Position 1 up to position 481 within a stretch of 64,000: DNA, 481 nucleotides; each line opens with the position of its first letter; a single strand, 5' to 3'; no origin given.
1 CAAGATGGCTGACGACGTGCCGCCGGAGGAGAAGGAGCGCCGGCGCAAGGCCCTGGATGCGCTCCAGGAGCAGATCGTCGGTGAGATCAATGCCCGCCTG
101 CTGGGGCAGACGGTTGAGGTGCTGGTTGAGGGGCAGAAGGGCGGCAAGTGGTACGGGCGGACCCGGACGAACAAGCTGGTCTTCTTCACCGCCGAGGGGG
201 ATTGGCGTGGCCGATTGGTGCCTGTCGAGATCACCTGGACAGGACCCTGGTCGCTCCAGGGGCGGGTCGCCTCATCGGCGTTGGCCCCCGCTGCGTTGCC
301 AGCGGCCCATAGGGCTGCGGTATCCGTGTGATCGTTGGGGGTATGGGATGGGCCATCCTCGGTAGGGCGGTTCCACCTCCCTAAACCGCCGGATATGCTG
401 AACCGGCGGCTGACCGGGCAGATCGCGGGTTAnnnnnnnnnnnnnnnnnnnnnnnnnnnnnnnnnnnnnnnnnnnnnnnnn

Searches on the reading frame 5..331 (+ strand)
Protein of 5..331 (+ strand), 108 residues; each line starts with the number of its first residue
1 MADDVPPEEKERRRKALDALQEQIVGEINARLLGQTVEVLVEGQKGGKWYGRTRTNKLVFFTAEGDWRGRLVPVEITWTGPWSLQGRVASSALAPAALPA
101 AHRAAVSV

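Call 50: search_protein_families(library=pfam, proteins=[window:5-331:+], max_evalue=0.001)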
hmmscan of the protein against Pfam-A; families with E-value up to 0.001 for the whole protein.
window:5-331:+ (108 aa): 2 families
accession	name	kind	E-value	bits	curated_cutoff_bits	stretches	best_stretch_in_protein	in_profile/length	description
PF01938.26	TRAM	-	8.8e-09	35.5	21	1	31-88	2-60/61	TRAM domain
PF18693.7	TRAM_2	-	8.3e-05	23.1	27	1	34-87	2-61/63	TRAM domain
